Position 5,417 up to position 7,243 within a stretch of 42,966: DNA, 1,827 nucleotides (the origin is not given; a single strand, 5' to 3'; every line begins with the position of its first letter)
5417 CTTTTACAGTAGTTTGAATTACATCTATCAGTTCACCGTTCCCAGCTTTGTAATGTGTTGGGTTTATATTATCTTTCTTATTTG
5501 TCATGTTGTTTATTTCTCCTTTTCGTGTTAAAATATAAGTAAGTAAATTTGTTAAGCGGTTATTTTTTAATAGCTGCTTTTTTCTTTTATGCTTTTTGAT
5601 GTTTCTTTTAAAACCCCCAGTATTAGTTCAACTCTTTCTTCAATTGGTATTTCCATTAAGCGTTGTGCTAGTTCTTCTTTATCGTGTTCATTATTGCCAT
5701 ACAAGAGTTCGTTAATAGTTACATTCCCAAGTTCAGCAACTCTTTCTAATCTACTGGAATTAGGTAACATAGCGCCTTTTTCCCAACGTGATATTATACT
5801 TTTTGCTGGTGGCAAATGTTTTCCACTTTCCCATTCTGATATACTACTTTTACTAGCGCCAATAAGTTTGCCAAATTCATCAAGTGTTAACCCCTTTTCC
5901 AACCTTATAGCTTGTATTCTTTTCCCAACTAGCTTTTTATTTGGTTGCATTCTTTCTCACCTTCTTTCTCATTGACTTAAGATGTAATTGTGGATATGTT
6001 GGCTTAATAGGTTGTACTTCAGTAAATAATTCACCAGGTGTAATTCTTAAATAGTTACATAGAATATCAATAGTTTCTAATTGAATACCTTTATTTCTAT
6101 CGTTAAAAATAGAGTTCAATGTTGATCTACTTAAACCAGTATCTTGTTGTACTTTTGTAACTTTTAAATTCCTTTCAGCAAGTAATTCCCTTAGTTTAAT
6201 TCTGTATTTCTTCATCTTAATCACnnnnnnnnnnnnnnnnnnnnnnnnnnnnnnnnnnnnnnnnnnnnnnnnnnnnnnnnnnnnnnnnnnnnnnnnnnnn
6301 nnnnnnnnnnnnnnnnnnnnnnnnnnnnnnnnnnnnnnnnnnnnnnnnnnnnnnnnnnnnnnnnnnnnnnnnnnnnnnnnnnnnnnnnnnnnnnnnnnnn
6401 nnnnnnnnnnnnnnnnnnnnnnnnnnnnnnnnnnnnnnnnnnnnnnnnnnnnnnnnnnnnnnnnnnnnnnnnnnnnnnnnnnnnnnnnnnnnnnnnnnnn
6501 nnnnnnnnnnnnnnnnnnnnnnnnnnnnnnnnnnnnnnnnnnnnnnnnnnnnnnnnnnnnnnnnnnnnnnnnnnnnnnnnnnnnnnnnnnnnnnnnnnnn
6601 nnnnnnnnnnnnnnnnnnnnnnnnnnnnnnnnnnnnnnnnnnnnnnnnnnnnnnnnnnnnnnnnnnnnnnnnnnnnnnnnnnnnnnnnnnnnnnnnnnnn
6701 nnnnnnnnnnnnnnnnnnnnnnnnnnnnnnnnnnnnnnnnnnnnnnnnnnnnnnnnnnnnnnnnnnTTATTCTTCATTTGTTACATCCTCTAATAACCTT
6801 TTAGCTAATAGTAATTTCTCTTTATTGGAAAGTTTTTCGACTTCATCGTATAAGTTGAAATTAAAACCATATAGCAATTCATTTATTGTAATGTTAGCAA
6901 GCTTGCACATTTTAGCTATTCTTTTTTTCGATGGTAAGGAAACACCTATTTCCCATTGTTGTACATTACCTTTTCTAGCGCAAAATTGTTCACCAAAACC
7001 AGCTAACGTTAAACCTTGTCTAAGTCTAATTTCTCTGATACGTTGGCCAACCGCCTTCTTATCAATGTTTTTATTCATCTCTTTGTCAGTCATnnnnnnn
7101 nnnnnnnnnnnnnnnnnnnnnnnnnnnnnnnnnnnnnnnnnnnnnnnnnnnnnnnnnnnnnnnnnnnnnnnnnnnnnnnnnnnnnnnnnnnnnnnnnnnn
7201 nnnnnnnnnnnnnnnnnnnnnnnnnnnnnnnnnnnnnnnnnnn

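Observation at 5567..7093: Tandem array of four adjacent XRE-HTH genes carrying five paralogous copies of one HTH module, including a double-HTH gene and an internally duplicated one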

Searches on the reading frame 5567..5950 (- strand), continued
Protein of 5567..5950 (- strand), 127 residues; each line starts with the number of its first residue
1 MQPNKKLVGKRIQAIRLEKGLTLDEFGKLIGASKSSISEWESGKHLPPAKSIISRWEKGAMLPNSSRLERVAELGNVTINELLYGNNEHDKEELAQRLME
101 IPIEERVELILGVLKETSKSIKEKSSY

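Call 82: search_protein_families(library=pfam, proteins=[L078:7641-8240:+, L078:6612-6824:-, L078:7001-7624:+], max_evalue=0.01)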
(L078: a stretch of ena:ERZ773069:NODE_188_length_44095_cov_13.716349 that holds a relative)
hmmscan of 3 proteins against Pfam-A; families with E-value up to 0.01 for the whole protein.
L078:7641-8240:+ (199 aa): 0 families

L078:6612-6824:- (70 aa): 1 family
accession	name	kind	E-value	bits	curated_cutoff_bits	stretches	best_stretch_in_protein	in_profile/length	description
PF01381.28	HTH_3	-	0.0012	19.3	23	1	9-36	1-28/55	Helix-turn-helix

L078:7001-7624:+ (207 aa): 4 families
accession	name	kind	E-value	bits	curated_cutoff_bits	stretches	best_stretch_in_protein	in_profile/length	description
PF01381.28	HTH_3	-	1.3e-07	32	23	1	16-67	3-54/55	Helix-turn-helix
PF12844.13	HTH_19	-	7.3e-06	26.2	30.2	1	11-69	1-59/64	Helix-turn-helix domain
PF13560.12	HTH_31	-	0.00079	20.1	27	1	10-59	2-52/64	Helix-turn-helix domain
PF13443.12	HTH_26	-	0.0098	16.6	22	0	16-69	4-58/63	Cro/C1-type HTH DNA-binding domain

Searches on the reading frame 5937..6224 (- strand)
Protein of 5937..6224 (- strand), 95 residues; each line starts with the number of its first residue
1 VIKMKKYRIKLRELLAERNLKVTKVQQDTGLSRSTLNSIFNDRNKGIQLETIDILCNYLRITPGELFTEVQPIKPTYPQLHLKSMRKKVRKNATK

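Call 3: search_protein_families(library=pfam, proteins=[window:5937-6224:-], max_evalue=0.01)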
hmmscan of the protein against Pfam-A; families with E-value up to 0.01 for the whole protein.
window:5937-6224:- (95 aa): 5 families
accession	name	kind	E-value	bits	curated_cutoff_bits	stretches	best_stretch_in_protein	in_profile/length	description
PF13443.12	HTH_26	-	6.6e-17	62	22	1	10-68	1-59/63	Cro/C1-type HTH DNA-binding domain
PF01381.28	HTH_3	-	1.2e-07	32.1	23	1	11-66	1-55/55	Helix-turn-helix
PF12844.13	HTH_19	-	2.6e-06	27.7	30.2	1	10-71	3-63/64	Helix-turn-helix domain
PF13560.12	HTH_31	-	0.00034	21.3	27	1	10-65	5-60/64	Helix-turn-helix domain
PF05043.19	Mga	-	0.0036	18.3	21.1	1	11-62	22-73/87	Mga helix-turn-helix domain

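Call 19: search_protein_families(library=phrogs, proteins=[window:5937-6224:-], max_evalue=0.001)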
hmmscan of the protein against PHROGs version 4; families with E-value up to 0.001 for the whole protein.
window:5937-6224:- (95 aa): 8 families
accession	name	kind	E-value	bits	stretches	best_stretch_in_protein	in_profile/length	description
phrog_38620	-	transcription regulation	2.9e-12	47.8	1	9-71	4-66/174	transcriptional regulator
phrog_2967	-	transcription regulation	9.9e-10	39.3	1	4-74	8-77/225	transcriptional regulator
phrog_3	-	transcription regulation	7.3e-08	33.6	1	2-78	84-157/430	transcriptional repressor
phrog_24334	-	unknown function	1.7e-07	32.4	1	11-68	7-64/190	-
phrog_8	-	transcription regulation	6.8e-07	30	1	10-75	80-224/346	transcriptional regulator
phrog_4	-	transcription regulation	6.3e-06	26.4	1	4-74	131-199/400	transcriptional repressor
phrog_4583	-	transcription regulation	0.00067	20.6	1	10-73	14-76/81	transcriptional repressor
phrog_2439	-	transcription regulation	0.00082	19.3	1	8-90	9-90/367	transcriptional regulator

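Call 63: search_protein_families(library=ncbifam, proteins=[window:5937-6224:-], max_evalue=0.001)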
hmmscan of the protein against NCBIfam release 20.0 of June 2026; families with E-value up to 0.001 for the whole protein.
window:5937-6224:- (95 aa): 1 family
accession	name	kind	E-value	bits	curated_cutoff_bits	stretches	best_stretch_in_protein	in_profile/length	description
NF000090.1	trans_reg_VanU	equivalog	0.00063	19.9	150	1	9-67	6-62/75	glycopeptide resistance transcriptional regulator VanU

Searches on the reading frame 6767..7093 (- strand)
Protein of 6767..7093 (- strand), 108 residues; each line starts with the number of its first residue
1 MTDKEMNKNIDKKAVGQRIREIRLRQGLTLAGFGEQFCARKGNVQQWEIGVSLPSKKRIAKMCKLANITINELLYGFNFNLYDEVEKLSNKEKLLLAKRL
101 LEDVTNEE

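Call 3: search_protein_families(library=pfam, proteins=[window:6767-7093:-], max_evalue=0.01)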
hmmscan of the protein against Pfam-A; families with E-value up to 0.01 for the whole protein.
window:6767-7093:- (108 aa): 2 families
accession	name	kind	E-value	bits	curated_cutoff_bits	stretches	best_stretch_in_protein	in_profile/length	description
PF01381.28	HTH_3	-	1.6e-05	25.3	23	1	19-73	1-55/55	Helix-turn-helix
PF13560.12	HTH_31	-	0.00016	22.3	27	1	15-67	2-55/64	Helix-turn-helix domain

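Call 19: search_protein_families(library=phrogs, proteins=[window:6767-7093:-], max_evalue=0.001)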
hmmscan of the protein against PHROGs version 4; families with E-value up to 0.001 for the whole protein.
window:6767-7093:- (108 aa): 7 families
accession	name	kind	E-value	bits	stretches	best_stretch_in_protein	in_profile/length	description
phrog_8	-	transcription regulation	2.4e-10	41.4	1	4-87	66-149/346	transcriptional regulator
phrog_3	-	transcription regulation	1.7e-09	38.9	1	3-89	77-163/430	transcriptional repressor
phrog_4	-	transcription regulation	6.7e-09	36.2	1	4-81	126-199/400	transcriptional repressor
phrog_38149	-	unknown function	5.3e-08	34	1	9-63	3-57/190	-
phrog_2967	-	transcription regulation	9.9e-05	23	1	6-76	2-72/225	transcriptional regulator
phrog_2439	-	transcription regulation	0.00018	21.5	1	12-71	5-64/367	transcriptional regulator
phrog_2104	-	unknown function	0.0003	21.9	1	14-57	39-82/103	-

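Call 59: find_homologous_proteins(query=window:6767-7093:-, max_evalue=0.000001)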
Query window:6767-7093:- (108 aa): 51 proteins with E <= 0.000001 among 61 candidates.
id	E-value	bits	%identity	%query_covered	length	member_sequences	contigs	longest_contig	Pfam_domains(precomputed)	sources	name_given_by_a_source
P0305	4.0e-59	215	94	100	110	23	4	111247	PF01381.29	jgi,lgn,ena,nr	jgi:transcriptional regulator with XRE-family HTH domain|nr:MAG TPA: hypothetical protein [Caudoviri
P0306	4.8e-58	211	93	100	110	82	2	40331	PF01381.29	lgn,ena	-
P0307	1.4e-57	210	90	100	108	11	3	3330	PF01381.29,PF13560.13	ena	-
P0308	1.2e-56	207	91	100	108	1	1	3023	PF01381.29,PF13560.13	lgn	-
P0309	1.0e-54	201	87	100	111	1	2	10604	PF01381.29,PF13560.13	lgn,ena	-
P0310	7.0e-54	198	88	100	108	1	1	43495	PF01381.29,PF13560.13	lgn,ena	-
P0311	3.5e-53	196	88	100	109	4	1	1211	-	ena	-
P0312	2.0e-52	193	90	92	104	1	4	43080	PF01381.29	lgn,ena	-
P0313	3.1e-52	193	90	92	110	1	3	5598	PF01381.29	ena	-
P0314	3.5e-52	193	90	92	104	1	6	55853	PF01381.29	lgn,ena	-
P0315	3.8e-51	189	85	100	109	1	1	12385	-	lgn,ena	-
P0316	5.1e-51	189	89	92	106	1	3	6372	PF01381.29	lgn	-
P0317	5.3e-51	189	88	92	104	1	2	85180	PF01381.29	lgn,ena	-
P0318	6.5e-51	188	88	92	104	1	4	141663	PF01381.29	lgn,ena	-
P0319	7.3e-51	188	82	100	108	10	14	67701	PF01381.29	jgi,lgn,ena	jgi:DNA-binding helix-turn-helix protein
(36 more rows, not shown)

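Call 63: search_protein_families(library=ncbifam, proteins=[window:6767-7093:-], max_evalue=0.001)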
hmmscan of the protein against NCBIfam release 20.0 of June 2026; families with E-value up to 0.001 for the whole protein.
window:6767-7093:- (108 aa): 3 families
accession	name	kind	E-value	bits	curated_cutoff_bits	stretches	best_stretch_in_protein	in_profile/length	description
TIGR03830.1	CxxCG_CxxCG_HTH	subfamily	0.0003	20.6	61.8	1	4-57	55-108/127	type II TA system antitoxin MqsA family protein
NF047948.1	male_kill_WMK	equivalog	0.00051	19.6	300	1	8-75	156-223/300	WO male-killing family protein Wmk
NF007257.0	PRK09706.1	subfamily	0.00067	19.5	101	1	11-84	2-75/135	transcriptional repressor DicA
